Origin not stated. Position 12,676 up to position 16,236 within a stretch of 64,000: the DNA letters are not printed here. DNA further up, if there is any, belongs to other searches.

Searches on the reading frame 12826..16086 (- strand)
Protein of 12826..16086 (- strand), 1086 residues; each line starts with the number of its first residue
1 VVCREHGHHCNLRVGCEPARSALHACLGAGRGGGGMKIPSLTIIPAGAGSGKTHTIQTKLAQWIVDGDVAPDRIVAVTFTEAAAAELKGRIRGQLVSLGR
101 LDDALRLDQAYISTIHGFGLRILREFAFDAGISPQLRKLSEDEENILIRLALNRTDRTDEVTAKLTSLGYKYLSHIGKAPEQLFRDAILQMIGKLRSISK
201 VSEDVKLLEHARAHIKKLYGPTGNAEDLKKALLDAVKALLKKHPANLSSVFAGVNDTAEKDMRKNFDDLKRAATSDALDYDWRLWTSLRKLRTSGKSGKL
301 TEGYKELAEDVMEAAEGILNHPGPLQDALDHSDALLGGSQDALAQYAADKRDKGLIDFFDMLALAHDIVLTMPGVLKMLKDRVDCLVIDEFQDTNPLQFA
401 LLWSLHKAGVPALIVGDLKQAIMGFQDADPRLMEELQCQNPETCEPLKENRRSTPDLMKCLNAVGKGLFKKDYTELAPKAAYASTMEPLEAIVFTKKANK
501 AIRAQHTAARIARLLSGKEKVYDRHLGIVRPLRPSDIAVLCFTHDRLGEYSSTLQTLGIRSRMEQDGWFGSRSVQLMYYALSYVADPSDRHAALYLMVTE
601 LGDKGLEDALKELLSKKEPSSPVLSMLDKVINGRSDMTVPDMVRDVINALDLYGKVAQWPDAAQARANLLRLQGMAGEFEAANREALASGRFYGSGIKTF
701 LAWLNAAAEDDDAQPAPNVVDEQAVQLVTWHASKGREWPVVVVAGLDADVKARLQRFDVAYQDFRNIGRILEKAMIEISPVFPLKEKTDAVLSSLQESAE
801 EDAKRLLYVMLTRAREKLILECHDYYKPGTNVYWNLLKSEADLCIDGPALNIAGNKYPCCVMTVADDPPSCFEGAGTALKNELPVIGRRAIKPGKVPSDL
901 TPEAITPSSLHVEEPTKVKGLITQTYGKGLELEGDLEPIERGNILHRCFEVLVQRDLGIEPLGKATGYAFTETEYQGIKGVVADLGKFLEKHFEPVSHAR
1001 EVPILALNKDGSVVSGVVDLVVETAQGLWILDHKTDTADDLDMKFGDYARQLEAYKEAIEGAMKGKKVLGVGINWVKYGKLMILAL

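Call 30: search_protein_families(library=padloc, proteins=[window:12826-16086:-], max_evalue=0.00001)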
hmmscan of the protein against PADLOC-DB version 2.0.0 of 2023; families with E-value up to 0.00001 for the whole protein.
window:12826-16086:- (1086 aa): 50 families (the best 25 are shown)
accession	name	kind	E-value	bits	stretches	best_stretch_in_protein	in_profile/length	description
PDLC00117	GajB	-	1.8e-40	137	2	342-465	178-302/604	UrvD helicase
PDLC03802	RTasHel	-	4.7e-34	116.2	2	342-562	152-340/675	DRT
PDLC00130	GajB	-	3.5e-32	109.4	2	341-460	164-285/589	UrvD helicase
PDLC00132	GajB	-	4.9e-32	109.4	2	342-470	174-304/625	UrvD helicase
PDLC00127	GajB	-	1e-31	108.1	2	340-458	159-282/594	UrvD helicase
PDLC00114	GajB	-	1.2e-31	108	2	341-594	174-412/635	UrvD helicase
PDLC00119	GajB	-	3.5e-29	100.2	1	341-473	177-308/565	UrvD helicase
PDLC00107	GajB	-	1.6e-28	97.7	2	352-452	185-285/587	UrvD helicase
PDLC00103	GajB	-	4.1e-28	96.6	1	342-749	171-545/612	UrvD helicase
PDLC00123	GajB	-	2e-24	84.1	1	353-457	147-251/540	UrvD helicase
PDLC00129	GajB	-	1.5e-23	81.2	1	343-464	185-308/594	UrvD helicase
PDLC00122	GajB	-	1e-21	75.4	2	362-459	142-241/502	UrvD helicase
PDLC00112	GajB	-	1.9e-20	71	1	344-464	170-294/581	UrvD helicase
PDLC00121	GajB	-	2.1e-20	70.8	1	339-478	159-296/565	UrvD helicase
PDLC00136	GajB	-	4.4e-20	70.1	1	375-463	199-287/570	UrvD helicase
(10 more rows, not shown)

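Call 31: search_protein_families(library=pfam, proteins=[window:12826-16086:-], max_evalue=0.001)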
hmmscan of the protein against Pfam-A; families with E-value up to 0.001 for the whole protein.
window:12826-16086:- (1086 aa): 5 families
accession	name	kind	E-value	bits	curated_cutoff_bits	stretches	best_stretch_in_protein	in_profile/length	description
PF00580.27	UvrD-helicase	-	4.4e-46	158.2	23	1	42-437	16-267/271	UvrD/REP helicase N-terminal domain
PF13245.12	AAA_19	-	2e-15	57.6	25.1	1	41-425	13-133/134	AAA domain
PF13361.12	UvrD_C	-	9.8e-14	52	25.6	1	721-823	283-348/350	UvrD-like helicase C-terminal domain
PF13538.12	UvrD_C_2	-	1.6e-09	37.9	27.4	1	800-820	31-51/52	UvrD-like helicase C-terminal domain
PF12705.13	PDDEXK_1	-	5.2e-06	27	22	1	926-1062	21-172/247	PD-(D/E)XK nuclease superfamily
